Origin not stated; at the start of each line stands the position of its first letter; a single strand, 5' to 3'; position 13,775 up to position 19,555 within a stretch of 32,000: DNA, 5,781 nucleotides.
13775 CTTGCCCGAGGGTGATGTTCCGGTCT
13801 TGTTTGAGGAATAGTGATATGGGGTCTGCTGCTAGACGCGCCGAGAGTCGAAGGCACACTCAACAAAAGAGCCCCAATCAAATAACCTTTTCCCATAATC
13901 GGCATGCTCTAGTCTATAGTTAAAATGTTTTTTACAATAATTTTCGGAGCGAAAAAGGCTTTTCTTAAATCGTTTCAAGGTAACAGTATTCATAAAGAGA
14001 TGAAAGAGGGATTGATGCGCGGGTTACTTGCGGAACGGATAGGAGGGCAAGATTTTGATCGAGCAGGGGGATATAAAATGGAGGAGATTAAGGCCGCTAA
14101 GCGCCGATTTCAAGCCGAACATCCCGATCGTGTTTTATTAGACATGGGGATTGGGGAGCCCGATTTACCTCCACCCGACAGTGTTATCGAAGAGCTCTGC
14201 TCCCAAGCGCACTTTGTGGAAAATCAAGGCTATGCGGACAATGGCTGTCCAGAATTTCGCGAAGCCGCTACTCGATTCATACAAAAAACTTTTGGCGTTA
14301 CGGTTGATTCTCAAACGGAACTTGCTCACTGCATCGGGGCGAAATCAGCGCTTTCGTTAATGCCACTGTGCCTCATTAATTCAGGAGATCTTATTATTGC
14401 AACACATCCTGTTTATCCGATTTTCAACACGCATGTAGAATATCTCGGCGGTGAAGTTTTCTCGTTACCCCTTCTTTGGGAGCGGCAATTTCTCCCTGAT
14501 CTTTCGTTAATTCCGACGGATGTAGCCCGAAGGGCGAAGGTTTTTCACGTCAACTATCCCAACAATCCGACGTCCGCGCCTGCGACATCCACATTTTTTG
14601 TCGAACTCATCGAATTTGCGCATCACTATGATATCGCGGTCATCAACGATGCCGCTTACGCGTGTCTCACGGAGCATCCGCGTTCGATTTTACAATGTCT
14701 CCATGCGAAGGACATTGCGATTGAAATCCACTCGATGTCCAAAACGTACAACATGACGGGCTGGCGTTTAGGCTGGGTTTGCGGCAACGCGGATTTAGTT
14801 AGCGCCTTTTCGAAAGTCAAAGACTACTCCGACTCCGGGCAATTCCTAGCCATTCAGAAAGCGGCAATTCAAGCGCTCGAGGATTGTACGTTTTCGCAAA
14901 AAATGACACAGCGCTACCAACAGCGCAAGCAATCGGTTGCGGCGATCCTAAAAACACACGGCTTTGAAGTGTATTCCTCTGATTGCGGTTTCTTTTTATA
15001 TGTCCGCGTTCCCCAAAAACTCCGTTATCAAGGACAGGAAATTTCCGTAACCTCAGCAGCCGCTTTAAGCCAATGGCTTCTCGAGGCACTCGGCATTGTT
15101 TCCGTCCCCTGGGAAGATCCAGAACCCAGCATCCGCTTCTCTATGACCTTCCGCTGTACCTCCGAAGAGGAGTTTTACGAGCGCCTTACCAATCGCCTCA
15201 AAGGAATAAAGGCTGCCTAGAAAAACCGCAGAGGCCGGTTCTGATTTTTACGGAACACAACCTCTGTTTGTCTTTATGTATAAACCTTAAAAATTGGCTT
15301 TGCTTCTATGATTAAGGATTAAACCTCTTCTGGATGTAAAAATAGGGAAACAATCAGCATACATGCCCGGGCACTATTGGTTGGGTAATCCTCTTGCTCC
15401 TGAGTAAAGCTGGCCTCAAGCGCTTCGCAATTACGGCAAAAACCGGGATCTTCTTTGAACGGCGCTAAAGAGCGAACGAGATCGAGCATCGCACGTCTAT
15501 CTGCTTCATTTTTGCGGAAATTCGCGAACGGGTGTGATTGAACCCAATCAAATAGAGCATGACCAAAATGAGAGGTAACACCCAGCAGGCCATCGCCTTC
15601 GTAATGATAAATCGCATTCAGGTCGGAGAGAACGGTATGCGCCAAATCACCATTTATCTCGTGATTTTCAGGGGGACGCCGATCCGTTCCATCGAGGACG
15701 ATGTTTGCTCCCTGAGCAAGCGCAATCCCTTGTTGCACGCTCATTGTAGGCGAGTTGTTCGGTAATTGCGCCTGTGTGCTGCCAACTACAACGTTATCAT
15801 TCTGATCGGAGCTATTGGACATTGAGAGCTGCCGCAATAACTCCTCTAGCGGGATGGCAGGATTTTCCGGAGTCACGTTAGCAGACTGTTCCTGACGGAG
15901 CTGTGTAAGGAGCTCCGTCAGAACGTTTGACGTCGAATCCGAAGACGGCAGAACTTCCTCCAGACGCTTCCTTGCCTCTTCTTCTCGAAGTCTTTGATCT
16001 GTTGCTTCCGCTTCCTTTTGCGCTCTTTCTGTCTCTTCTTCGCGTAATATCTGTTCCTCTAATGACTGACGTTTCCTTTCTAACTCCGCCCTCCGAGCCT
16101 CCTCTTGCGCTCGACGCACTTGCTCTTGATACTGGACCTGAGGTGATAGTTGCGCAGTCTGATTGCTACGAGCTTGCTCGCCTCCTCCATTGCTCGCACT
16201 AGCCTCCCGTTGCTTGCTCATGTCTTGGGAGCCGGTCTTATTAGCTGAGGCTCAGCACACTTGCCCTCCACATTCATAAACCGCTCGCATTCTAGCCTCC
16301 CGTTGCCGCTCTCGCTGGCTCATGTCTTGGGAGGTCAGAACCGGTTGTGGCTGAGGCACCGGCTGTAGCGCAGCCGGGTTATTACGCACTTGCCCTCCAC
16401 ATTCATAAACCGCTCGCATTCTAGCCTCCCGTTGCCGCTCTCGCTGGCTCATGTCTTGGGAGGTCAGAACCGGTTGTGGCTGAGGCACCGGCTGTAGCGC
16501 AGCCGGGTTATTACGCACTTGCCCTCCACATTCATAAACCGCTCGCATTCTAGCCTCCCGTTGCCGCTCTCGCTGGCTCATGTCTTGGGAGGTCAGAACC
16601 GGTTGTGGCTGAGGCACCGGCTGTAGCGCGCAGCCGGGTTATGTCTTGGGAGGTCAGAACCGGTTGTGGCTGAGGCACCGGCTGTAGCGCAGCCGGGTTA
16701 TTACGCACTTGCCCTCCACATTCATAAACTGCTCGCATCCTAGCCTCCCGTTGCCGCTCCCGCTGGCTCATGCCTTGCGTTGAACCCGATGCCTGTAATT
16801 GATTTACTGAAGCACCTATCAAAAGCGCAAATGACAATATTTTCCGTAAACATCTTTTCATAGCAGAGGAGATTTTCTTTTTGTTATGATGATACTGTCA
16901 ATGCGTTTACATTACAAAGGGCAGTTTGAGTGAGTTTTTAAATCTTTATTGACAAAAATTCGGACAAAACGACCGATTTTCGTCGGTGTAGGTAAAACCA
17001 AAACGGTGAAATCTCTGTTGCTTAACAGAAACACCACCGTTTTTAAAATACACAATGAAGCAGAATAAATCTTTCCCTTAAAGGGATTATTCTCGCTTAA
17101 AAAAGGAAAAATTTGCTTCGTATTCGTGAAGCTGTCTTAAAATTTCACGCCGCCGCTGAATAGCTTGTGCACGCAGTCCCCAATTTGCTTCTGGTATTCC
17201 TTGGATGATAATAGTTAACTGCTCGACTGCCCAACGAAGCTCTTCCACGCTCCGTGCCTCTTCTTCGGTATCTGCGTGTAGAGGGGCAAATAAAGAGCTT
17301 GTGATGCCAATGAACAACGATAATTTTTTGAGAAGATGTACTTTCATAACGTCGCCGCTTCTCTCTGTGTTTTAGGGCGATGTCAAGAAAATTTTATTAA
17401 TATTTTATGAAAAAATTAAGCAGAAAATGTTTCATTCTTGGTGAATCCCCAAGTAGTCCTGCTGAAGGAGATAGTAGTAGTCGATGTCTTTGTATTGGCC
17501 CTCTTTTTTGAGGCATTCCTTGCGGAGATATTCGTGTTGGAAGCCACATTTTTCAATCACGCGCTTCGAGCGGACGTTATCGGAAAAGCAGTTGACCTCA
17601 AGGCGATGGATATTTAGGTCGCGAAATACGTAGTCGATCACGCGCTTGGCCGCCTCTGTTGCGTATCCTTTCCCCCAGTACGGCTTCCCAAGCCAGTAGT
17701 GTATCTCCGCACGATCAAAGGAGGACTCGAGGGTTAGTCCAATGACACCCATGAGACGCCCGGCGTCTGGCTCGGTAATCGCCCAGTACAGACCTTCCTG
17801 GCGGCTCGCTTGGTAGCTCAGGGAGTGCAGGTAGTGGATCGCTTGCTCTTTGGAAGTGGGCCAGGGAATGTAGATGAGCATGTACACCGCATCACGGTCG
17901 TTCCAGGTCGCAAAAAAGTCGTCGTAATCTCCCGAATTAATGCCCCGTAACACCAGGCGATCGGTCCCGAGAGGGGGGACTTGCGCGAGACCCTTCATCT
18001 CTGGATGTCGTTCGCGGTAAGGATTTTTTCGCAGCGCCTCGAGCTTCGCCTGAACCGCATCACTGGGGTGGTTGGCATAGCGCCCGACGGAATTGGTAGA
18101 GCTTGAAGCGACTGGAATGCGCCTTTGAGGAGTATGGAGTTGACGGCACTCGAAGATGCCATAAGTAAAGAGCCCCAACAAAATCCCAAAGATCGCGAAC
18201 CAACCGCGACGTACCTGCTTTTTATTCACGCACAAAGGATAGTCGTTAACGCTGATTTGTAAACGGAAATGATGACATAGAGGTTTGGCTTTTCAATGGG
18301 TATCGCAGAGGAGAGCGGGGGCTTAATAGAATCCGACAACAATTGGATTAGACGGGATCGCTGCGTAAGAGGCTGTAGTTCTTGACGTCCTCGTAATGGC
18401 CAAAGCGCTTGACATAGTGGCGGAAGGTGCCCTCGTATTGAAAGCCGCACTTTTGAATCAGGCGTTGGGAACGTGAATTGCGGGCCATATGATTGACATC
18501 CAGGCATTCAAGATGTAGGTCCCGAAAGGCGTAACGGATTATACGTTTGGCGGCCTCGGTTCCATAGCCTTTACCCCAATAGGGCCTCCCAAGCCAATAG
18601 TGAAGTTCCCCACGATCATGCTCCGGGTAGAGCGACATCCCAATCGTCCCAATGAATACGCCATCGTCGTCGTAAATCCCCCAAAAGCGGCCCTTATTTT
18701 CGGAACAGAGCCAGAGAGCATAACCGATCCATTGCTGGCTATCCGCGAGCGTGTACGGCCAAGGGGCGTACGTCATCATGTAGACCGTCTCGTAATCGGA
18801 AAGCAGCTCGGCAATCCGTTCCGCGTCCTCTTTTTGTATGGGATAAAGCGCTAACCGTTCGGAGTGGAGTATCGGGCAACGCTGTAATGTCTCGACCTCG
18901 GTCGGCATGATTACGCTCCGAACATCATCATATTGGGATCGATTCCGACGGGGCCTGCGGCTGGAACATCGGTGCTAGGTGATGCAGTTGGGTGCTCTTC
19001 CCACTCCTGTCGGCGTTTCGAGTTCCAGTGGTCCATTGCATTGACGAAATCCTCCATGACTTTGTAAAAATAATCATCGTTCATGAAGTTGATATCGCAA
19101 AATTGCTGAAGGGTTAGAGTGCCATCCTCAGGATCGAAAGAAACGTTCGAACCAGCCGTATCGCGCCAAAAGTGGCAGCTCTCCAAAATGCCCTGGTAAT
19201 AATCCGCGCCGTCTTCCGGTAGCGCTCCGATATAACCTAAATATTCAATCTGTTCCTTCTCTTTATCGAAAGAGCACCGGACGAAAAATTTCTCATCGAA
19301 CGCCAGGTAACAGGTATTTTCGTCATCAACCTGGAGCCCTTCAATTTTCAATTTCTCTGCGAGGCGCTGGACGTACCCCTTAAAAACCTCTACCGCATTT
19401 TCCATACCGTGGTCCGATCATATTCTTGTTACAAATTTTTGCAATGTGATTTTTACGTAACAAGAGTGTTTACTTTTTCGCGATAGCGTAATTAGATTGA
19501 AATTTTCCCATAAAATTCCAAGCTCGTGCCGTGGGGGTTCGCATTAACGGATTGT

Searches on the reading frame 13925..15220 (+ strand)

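Call 36: search_protein_families(library=pfam, proteins=[window:13925-15220:+], max_evalue=0.001)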
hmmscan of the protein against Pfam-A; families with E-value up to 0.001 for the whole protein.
window:13925-15220:+ (431 aa): 1 family
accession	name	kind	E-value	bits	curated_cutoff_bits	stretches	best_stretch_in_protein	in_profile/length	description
PF00155.27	Aminotran_1_2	-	7.4e-47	160.7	19.7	1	71-411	3-349/361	Aminotransferase class I and II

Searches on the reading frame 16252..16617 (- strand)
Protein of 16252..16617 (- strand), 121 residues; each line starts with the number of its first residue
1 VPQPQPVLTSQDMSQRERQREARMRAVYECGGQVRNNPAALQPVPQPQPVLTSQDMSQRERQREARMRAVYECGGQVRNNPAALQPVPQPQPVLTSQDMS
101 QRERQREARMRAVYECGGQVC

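Call 36: search_protein_families(library=pfam, proteins=[window:16252-16617:-], max_evalue=0.001)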
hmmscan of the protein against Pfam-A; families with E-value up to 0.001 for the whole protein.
window:16252-16617:- (121 aa): 1 family
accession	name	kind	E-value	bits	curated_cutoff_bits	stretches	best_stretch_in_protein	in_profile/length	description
PF23677.1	YnaL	-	0.00013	22.2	27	0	42-69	30-56/57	Protein YnaL-like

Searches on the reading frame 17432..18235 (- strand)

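Call 6: search_protein_families(library=pfam, proteins=[window:17432-18235:-], max_evalue=0.01)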
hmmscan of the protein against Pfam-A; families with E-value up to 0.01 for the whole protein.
window:17432-18235:- (267 aa): 4 families
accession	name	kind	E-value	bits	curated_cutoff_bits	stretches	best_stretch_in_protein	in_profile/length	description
PF13302.13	Acetyltransf_3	-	5.9e-38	131.1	25.4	1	93-233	1-138/138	Acetyltransferase (GNAT) domain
PF00583.31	Acetyltransf_1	-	6.6e-14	52.6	20.7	1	126-232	17-116/116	Acetyltransferase (GNAT) family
PF13420.13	Acetyltransf_4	-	1.1e-08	35.7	24.3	1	131-250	32-152/155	Acetyltransferase (GNAT) domain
PF13523.12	Acetyltransf_8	-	8.7e-06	25.9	27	1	176-235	80-140/145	Acetyltransferase (GNAT) domain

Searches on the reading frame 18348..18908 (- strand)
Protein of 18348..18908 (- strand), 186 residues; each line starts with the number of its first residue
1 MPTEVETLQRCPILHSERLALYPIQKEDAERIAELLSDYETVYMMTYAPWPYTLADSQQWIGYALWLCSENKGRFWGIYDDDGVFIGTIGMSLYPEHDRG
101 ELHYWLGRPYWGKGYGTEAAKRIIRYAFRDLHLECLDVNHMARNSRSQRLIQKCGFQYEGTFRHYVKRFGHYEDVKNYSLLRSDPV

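Call 6: search_protein_families(library=pfam, proteins=[window:18348-18908:-], max_evalue=0.01)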
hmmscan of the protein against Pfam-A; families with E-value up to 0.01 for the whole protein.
window:18348-18908:- (186 aa): 5 families
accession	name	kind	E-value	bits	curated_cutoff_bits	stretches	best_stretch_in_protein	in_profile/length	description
PF13302.13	Acetyltransf_3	-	1.5e-34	120.1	25.4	1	18-157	1-138/138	Acetyltransferase (GNAT) domain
PF00583.31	Acetyltransf_1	-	1.7e-15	57.7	20.7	1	47-156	9-116/116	Acetyltransferase (GNAT) family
PF13420.13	Acetyltransf_4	-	1.4e-09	38.6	24.3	1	24-174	4-152/155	Acetyltransferase (GNAT) domain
PF13523.12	Acetyltransf_8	-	3.2e-06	27.3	27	1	94-162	75-143/145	Acetyltransferase (GNAT) domain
PF13508.13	Acetyltransf_7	-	4.7e-05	24.1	27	1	72-157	2-83/84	Acetyltransferase (GNAT) domain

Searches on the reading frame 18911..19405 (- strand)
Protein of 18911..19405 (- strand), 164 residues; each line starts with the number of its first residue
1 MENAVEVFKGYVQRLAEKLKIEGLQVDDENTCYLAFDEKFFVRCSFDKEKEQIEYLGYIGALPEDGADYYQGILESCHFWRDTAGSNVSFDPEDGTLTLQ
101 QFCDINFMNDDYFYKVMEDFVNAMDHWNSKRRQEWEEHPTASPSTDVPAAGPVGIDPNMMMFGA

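Call 6: search_protein_families(library=pfam, proteins=[window:18911-19405:-], max_evalue=0.01)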
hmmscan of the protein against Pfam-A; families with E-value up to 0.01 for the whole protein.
window:18911-19405:- (164 aa): 1 family
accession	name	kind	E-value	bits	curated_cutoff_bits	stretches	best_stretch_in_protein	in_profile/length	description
PF05932.18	CesT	-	4.1e-12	46.7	22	1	13-127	4-118/119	Tir chaperone protein (CesT) family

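Call 42: find_encoding_contigs(protein=window:18911-19405:-, flank=10000, max_places=10)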
Protein window:18911-19405:- (164 aa): no gene with exactly this product is on record in the collection.
